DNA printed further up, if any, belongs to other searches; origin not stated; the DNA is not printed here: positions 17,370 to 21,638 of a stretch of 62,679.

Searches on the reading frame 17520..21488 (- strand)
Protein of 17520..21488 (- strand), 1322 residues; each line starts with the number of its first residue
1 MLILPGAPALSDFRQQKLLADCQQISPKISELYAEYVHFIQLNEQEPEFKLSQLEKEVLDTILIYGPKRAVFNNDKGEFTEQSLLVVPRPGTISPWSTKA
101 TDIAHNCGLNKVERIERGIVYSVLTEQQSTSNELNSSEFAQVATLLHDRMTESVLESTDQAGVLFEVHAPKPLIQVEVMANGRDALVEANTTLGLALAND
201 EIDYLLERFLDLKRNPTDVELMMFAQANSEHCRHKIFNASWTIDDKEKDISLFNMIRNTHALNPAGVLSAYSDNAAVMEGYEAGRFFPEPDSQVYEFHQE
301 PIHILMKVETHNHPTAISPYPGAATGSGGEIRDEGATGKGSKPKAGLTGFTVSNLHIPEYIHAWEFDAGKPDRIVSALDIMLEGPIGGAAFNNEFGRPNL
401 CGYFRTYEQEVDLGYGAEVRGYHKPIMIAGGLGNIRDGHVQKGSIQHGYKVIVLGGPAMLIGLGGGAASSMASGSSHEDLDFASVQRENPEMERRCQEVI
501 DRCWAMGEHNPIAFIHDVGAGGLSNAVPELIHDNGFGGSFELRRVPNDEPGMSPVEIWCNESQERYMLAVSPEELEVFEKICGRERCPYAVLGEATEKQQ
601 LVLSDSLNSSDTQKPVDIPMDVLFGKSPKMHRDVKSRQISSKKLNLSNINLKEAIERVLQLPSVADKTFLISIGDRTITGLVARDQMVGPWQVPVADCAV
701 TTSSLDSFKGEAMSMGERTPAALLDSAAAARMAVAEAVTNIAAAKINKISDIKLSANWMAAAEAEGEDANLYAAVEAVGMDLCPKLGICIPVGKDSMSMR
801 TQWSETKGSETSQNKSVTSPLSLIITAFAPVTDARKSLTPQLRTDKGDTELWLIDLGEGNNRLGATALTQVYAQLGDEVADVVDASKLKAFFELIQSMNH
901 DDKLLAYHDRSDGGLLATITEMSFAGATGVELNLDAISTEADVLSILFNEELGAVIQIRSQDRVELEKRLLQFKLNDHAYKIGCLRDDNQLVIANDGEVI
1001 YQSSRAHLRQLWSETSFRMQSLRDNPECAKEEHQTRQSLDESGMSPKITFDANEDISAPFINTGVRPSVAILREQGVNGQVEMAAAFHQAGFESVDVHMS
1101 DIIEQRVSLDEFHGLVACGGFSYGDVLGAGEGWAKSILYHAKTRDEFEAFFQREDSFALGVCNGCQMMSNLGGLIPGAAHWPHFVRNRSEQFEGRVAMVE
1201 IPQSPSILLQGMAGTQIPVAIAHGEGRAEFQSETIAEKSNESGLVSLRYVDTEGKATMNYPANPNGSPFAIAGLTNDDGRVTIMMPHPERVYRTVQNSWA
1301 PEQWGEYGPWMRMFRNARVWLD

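Call 13: search_protein_families(library=ncbifam, proteins=[window:17520-21488:-], max_evalue=1e-10)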
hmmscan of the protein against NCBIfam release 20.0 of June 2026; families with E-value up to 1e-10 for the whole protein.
window:17520-21488:- (1322 aa): 10 families
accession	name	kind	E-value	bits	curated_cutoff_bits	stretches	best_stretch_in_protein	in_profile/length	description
NF003672.0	PRK05297.1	equivalog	0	2124.8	783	1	1-1321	1-1289/1290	phosphoribosylformylglycinamidine synthase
TIGR01735.1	FGAM_synt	equivalog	0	1980.1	1123.05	1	4-1321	2-1307/1307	phosphoribosylformylglycinamidine synthase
TIGR01739.1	tegu_FGAM_synt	hypoth_equivalog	2.4e-81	274.2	716.1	2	706-1320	592-1203/1206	herpesvirus tegument protein/v-FGAM-synthase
TIGR01736.1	FGAM_synth_II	equivalog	4.6e-74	250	525.75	1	289-1015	57-713/718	phosphoribosylformylglycinamidine synthase subunit PurL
NF002290.1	PRK01213.1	equivalog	1.4e-71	241.7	648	1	211-1015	12-718/723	phosphoribosylformylglycinamidine synthase subunit PurL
TIGR01857.1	FGAM-synthase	equivalog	1.2e-66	225.2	1057.05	2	877-1292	825-1216/1239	phosphoribosylformylglycinamidine synthase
NF002252.0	PRK01175.1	equivalog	7.4e-42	143.2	298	1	1068-1298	5-235/261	phosphoribosylformylglycinamidine synthase subunit PurQ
TIGR01737.1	FGAM_synth_I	equivalog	2.1e-40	138.5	177.8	1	1069-1298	3-213/228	phosphoribosylformylglycinamidine synthase I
NF002957.0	PRK03619.1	equivalog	9.5e-31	106.9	212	1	1069-1295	3-203/222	phosphoribosylformylglycinamidine synthase subunit PurQ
NF010690.0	PRK14090.1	equivalog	3.9e-24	84.9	1047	1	433-599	154-316/601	phosphoribosylformylglycinamidine synthase subunit PurL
